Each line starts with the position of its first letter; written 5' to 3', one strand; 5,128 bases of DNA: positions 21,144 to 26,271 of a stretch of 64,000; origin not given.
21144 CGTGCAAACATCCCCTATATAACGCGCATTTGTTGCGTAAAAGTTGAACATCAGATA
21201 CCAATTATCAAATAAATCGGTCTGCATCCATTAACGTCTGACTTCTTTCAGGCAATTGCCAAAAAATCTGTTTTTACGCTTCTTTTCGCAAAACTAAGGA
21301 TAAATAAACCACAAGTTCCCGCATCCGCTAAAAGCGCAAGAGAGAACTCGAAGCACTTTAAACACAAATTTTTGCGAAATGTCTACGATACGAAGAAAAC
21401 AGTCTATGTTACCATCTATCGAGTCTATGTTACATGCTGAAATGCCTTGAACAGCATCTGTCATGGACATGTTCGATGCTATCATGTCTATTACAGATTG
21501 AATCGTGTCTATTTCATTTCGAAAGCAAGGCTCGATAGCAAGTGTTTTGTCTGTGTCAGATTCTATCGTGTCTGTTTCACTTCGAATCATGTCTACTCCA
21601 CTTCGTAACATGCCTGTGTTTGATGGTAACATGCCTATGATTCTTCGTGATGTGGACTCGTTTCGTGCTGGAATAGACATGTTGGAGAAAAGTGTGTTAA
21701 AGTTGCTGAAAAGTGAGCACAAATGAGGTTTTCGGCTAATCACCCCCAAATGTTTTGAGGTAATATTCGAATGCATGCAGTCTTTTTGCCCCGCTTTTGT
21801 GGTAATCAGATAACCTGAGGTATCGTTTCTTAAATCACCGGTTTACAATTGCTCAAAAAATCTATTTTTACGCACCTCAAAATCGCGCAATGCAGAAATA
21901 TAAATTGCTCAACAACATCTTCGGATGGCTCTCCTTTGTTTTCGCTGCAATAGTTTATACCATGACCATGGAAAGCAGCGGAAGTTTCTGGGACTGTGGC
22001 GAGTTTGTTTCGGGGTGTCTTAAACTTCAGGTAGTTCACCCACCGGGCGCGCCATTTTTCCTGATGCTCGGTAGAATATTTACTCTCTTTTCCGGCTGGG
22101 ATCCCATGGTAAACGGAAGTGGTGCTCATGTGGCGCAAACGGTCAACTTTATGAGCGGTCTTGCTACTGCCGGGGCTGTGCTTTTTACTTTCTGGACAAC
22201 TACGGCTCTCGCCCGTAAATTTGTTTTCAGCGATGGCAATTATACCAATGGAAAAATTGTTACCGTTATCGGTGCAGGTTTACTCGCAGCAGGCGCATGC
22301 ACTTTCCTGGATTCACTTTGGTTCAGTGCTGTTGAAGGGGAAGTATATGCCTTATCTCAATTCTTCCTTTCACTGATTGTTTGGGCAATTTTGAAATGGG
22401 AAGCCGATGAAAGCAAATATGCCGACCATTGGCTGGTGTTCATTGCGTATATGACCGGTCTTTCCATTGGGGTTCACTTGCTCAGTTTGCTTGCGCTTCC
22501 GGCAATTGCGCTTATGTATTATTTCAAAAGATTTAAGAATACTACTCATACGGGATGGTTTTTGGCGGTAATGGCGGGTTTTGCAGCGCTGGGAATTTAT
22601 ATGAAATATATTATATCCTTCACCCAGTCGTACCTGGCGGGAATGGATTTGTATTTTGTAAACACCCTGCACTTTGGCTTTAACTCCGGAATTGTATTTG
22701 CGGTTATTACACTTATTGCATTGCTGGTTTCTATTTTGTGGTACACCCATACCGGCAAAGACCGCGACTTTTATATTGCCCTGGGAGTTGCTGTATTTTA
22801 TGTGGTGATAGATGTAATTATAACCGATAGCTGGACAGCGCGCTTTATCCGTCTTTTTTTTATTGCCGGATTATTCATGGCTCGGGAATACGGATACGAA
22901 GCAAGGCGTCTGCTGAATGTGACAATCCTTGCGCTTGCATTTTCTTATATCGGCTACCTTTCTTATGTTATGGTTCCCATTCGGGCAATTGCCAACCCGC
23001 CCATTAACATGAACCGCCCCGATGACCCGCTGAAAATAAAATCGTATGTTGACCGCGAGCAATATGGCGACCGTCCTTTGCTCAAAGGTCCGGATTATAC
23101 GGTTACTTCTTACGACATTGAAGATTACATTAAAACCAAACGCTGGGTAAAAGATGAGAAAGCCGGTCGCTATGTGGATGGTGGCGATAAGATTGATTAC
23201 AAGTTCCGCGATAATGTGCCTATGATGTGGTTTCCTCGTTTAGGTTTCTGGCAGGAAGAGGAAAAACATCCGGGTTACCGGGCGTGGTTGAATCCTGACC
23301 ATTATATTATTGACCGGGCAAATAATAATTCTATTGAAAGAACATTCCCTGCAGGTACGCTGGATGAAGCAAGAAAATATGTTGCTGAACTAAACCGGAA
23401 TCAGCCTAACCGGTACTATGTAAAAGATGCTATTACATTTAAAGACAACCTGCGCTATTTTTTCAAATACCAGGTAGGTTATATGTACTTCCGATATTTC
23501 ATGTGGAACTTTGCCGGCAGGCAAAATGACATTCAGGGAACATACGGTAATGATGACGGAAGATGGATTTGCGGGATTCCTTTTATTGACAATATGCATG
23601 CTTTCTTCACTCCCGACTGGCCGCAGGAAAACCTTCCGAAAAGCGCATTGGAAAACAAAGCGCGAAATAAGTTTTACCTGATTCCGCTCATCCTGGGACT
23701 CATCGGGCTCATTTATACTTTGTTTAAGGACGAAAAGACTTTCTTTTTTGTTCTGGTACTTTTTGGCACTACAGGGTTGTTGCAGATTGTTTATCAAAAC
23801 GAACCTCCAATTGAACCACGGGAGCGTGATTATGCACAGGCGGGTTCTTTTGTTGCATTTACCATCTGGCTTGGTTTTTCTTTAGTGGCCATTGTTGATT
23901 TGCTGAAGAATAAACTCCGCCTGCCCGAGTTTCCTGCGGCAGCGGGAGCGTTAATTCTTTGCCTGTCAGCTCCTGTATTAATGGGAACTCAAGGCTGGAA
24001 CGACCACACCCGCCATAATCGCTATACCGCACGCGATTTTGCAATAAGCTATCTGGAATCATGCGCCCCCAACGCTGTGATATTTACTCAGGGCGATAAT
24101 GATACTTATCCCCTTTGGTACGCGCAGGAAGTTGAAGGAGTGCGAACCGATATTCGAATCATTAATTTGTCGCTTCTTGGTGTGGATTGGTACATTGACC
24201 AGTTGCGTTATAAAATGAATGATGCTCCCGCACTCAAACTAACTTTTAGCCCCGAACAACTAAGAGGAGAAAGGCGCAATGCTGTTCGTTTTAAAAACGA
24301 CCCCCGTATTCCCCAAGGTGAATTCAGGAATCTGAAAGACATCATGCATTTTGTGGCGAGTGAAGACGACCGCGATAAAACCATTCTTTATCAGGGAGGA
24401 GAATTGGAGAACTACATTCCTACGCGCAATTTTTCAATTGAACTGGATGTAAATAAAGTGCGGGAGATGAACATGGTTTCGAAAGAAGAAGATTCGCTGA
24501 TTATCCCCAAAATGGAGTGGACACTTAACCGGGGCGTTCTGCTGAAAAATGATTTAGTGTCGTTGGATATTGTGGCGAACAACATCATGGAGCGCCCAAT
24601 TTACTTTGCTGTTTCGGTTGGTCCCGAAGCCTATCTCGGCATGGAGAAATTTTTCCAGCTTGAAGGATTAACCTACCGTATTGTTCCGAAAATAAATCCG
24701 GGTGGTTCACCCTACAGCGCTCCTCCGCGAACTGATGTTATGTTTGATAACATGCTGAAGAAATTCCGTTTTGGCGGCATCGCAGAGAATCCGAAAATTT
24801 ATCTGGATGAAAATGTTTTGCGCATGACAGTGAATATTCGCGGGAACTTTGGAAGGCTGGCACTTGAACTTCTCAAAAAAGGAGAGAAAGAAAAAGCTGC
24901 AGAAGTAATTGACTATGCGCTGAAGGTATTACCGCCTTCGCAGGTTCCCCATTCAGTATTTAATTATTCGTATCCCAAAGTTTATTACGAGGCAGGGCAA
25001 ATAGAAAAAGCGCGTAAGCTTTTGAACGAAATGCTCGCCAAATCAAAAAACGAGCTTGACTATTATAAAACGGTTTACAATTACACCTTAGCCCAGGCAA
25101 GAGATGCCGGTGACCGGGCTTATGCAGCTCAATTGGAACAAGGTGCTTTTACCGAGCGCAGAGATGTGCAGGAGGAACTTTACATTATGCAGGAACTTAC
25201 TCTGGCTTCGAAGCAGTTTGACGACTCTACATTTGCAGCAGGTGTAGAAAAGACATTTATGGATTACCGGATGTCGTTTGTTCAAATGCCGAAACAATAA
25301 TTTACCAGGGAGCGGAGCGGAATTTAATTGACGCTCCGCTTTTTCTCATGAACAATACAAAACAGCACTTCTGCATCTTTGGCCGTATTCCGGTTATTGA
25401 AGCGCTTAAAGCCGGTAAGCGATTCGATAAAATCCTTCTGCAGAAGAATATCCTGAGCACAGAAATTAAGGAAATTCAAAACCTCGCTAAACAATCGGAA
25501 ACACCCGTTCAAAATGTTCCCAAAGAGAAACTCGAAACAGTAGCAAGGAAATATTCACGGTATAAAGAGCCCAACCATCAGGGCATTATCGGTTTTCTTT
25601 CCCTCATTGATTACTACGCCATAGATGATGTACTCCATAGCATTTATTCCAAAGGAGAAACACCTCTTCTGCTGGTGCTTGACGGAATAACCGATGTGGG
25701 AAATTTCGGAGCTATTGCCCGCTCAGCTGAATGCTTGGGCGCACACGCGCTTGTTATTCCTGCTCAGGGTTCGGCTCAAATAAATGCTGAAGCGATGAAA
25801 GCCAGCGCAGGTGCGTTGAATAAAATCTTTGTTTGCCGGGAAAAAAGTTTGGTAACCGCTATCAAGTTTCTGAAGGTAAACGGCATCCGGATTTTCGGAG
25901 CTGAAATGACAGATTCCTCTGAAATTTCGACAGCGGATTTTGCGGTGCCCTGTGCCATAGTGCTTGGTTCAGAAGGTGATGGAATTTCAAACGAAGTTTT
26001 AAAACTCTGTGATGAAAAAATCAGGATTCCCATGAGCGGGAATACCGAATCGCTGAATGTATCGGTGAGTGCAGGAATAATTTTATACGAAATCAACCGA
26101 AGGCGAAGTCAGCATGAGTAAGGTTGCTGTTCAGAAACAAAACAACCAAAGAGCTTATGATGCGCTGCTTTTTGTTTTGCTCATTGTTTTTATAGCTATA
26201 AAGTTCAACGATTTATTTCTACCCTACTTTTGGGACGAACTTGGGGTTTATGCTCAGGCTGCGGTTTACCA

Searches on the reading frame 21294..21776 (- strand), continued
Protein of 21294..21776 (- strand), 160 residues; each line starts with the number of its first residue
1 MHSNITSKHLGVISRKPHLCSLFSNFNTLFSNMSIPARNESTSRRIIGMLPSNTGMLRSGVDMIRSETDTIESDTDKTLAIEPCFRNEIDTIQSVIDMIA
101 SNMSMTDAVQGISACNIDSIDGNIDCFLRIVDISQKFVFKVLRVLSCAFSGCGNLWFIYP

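Call 118: find_encoding_contigs(protein=P0263, flank=3000, max_places=2)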
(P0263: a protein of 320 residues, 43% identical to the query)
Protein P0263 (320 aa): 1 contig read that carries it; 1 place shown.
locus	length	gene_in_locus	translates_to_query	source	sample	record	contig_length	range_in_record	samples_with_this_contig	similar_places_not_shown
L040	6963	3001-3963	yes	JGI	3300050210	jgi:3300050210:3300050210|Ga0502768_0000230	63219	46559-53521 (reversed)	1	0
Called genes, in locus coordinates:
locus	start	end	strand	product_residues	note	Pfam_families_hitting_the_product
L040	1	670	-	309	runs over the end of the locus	PF04613:LpxD, PF25084:LbH_EIF2B (faint), PF00132:Hexapep, PF25087:GMPPB_C (weak), PF00132:Hexapep, PF14602:Hexapep_2 (weak), PF00132:Hexapep (weak)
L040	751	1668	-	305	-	PF05343:Peptidase_M42, PF01546:Peptidase_M20 (faint)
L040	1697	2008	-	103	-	PF04977:DivIC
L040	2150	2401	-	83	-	PF13443:HTH_26 (faint), PF13560:HTH_31 (weak), PF01381:HTH_3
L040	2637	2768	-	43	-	-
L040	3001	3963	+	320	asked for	PF13620:CarboxypepD_reg, PF13715:CarbopepD_reg_2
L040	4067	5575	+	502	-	PF13573:SprB (faint)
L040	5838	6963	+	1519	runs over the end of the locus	PF05572:Peptidase_M43 (weak), PF18962:Por_Secre_tail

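Call 125: search_protein_families(library=pfam, proteins=[window:21294-21776:-], max_evalue=0.001)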
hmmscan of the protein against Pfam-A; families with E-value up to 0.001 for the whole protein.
window:21294-21776:- (160 aa): 0 families

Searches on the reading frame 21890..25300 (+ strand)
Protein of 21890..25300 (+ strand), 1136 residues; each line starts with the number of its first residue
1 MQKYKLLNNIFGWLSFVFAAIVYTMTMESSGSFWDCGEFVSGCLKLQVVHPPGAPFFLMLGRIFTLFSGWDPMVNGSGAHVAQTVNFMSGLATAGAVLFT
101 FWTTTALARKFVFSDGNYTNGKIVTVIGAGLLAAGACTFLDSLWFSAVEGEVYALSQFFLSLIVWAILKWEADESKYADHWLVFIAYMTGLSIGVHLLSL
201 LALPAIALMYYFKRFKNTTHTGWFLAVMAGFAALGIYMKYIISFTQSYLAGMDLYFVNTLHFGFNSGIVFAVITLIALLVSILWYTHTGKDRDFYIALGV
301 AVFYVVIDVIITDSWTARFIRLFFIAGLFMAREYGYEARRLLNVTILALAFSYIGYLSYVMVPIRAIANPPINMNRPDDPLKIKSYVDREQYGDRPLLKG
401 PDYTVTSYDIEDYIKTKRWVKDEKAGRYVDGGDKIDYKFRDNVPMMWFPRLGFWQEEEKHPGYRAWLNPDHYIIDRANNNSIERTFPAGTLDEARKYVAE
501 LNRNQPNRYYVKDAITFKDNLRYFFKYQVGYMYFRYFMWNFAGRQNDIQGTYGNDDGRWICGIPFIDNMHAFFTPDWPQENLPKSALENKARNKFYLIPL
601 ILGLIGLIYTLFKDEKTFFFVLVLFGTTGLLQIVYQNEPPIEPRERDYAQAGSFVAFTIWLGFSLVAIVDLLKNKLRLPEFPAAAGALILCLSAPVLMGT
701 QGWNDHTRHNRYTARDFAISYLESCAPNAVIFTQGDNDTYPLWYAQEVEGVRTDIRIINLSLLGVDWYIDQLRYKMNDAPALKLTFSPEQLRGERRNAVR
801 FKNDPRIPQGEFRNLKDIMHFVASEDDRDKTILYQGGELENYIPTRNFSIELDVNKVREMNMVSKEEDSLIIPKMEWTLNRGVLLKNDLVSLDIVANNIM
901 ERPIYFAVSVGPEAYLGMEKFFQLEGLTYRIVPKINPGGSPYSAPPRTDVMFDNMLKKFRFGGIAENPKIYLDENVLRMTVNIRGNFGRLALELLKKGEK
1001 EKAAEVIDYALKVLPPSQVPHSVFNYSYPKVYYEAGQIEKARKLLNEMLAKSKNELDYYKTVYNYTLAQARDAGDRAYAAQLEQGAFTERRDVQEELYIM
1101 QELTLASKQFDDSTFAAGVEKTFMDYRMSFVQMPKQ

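Call 14: search_protein_families(library=pfam, proteins=[window:21890-25300:+], max_evalue=0.01)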
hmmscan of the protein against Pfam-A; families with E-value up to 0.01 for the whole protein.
window:21890-25300:+ (1136 aa): 5 families
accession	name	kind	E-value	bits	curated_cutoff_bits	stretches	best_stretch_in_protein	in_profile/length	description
PF11028.14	TMEM260-like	-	4.4e-61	206.2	24.2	1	35-218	1-178/179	Protein O-mannosyl-transferase TMEM260-like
PF07719.23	TPR_2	-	0.0013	19.1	27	0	1031-1053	10-32/34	Tetratricopeptide repeat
PF09613.16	HrpB1_HrpK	-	0.0018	18.4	29.3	1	996-1084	23-106/126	Bacterial type III secretion protein (HrpB1_HrpK)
PF14559.12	TPR_19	-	0.0026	18.5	25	0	1030-1061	33-63/68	Tetratricopeptide repeat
PF13428.12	TPR_14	-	0.0086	17.1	23.5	0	1031-1059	10-38/44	Tetratricopeptide repeat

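Call 77: search_protein_families(library=phrogs, proteins=[P0001, P0002], max_evalue=0.1)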
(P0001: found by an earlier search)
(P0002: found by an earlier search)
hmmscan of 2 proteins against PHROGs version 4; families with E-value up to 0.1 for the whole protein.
P0001 (328 aa): 0 families

P0002 (400 aa): 1 family
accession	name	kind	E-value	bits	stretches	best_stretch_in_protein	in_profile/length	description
phrog_15332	-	unknown function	0.015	16.6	1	141-179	8-46/72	-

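Call 78: search_protein_families(library=ncbifam, proteins=[P0001, P0002], max_evalue=0.1)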
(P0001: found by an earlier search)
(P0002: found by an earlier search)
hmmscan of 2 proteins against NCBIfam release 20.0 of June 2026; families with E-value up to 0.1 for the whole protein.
P0001 (328 aa): 0 families

P0002 (400 aa): 0 families

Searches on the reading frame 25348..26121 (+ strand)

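Call 77: search_protein_families(library=phrogs, proteins=[P0001, P0002], max_evalue=0.1)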
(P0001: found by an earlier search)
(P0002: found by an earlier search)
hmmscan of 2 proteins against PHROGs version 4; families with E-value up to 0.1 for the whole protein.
P0001 (328 aa): 0 families

P0002 (400 aa): 1 family
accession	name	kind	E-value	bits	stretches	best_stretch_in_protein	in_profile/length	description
phrog_15332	-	unknown function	0.015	16.6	1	141-179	8-46/72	-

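Call 78: search_protein_families(library=ncbifam, proteins=[P0001, P0002], max_evalue=0.1)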
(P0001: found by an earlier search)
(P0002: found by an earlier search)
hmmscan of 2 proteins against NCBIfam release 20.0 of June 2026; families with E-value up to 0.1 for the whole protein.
P0001 (328 aa): 0 families

P0002 (400 aa): 0 families
